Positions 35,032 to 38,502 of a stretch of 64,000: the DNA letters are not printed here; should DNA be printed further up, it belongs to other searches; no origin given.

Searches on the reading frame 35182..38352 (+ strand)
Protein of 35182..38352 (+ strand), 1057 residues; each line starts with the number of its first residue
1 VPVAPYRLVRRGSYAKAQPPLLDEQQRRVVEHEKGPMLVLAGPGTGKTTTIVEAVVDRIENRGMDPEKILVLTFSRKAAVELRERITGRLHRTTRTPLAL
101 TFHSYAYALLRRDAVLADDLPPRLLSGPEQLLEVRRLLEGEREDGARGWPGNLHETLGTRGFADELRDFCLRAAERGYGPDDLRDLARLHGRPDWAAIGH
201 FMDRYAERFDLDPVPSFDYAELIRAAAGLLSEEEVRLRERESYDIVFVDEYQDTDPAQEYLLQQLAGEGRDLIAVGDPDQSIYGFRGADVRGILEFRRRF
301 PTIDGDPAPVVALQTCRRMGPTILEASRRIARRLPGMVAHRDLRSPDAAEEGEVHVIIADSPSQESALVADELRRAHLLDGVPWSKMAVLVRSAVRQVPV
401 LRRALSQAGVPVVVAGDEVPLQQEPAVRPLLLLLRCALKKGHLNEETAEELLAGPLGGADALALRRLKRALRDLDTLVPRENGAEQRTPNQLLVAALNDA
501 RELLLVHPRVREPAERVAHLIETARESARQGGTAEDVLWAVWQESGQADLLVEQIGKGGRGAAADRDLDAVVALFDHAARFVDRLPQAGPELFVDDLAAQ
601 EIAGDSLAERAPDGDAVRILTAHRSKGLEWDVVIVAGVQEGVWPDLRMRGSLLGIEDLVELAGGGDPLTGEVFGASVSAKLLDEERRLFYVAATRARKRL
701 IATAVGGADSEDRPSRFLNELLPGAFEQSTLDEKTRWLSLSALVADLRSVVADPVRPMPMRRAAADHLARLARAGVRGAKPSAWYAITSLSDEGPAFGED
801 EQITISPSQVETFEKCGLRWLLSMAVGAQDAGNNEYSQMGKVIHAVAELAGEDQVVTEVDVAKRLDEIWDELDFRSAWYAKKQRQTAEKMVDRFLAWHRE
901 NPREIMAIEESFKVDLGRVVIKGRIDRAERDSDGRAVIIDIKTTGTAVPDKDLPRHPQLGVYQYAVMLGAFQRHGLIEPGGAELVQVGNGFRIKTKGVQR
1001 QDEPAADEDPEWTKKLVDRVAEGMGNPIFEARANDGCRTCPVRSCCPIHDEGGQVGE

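Call 52: search_protein_families(library=pfam, proteins=[window:35182-38352:+], max_evalue=0.00001)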
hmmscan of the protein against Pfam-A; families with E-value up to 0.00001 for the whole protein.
window:35182-38352:+ (1057 aa): 7 families
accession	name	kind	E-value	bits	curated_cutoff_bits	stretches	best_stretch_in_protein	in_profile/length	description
PF00580.27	UvrD-helicase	-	2.4e-61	208.3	23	1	22-301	1-271/271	UvrD/REP helicase N-terminal domain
PF12705.13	PDDEXK_1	-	7.5e-48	164.1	22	1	804-1047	1-247/247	PD-(D/E)XK nuclease superfamily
PF13361.12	UvrD_C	-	5e-26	92.4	25.6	1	322-703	12-346/350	UvrD-like helicase C-terminal domain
PF13245.12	AAA_19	-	1e-23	84.4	25.1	1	29-286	4-134/134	AAA domain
PF13538.12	UvrD_C_2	-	1.3e-10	41.4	27.4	0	680-701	29-50/52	UvrD-like helicase C-terminal domain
PF13604.12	AAA_30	-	9.6e-08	32.4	27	0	23-86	3-66/191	AAA domain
PF01443.25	Viral_helicase1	-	1.9e-06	28.3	21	0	240-283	57-99/228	Viral superfamily 1 RNA helicase core domain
